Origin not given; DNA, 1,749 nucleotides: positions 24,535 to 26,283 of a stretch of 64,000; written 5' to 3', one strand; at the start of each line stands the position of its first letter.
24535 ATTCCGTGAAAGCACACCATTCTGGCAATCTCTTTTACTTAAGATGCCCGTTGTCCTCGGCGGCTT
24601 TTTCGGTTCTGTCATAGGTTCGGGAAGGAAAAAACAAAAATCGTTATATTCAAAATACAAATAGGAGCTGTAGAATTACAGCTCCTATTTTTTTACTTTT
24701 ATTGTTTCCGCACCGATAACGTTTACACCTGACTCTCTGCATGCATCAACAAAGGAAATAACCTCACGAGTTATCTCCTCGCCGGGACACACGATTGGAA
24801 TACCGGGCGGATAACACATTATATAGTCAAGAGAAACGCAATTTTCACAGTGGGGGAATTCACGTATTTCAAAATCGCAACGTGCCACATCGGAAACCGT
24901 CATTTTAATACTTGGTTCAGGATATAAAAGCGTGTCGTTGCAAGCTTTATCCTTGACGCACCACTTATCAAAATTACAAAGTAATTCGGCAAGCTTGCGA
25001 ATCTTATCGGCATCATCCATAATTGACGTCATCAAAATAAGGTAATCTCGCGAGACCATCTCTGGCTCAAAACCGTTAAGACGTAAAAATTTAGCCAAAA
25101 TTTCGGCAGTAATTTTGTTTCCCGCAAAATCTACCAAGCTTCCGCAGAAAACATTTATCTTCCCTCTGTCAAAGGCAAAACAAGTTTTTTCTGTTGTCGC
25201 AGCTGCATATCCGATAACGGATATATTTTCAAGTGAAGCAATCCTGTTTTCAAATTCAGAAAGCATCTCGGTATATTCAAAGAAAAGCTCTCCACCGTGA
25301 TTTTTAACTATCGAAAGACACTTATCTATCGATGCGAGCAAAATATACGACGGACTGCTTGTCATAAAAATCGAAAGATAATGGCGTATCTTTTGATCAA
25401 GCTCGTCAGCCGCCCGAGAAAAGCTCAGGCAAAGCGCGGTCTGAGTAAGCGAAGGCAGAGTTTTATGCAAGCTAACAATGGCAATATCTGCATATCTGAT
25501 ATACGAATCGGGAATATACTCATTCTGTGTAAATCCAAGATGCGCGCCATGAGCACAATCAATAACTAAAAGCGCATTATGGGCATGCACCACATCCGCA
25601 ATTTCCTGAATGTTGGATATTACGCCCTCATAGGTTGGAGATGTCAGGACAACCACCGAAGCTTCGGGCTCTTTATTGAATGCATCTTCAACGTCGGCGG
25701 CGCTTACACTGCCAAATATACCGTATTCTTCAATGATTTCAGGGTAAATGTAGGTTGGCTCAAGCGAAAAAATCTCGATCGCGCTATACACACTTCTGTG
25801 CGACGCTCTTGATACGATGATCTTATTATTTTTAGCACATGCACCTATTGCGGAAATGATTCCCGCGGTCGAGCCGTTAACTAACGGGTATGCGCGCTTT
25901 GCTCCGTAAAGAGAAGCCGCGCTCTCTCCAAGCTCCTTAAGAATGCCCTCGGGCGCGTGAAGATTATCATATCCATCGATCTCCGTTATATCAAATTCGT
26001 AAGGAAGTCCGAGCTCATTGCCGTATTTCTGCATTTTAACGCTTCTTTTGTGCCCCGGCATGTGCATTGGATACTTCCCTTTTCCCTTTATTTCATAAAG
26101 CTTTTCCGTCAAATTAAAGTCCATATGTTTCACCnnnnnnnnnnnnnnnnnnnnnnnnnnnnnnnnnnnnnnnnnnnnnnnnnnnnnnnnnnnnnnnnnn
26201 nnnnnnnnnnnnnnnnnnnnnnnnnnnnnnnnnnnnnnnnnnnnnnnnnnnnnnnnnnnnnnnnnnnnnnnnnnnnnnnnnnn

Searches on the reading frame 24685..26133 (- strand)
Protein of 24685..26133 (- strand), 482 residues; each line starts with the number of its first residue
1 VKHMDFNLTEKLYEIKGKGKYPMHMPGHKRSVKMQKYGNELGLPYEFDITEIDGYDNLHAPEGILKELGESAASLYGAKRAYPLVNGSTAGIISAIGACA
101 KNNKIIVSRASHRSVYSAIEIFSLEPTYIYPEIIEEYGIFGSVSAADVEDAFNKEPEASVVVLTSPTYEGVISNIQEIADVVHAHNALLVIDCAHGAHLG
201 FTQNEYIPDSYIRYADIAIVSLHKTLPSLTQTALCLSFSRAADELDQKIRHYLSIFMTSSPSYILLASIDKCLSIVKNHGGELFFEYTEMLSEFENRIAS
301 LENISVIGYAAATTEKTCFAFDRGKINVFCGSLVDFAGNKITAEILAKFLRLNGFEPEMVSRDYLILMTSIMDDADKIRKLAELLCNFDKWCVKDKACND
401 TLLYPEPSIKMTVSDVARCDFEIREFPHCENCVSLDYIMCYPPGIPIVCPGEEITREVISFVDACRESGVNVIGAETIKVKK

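Call 94: search_protein_families(library=pfam, proteins=[window:24685-26133:-], max_evalue=0.0001)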
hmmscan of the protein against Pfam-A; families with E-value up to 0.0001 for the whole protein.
window:24685-26133:- (482 aa): 4 families
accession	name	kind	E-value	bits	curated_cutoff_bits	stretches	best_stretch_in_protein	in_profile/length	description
PF01276.26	OKR_DC_1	-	1.4e-41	143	27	1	8-323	3-341/417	Orn/Lys/Arg decarboxylase, major domain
PF01212.27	Beta_elim_lyase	-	1.8e-07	31.2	27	1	66-226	35-201/288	Beta-eliminating lyase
PF00155.27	Aminotran_1_2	-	2.2e-07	30.9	19.7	1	64-254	43-250/361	Aminotransferase class I and II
PF03711.20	OKR_DC_1_C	-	3.2e-06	27.9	24.2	1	411-469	53-114/132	Orn/Lys/Arg decarboxylase, C-terminal domain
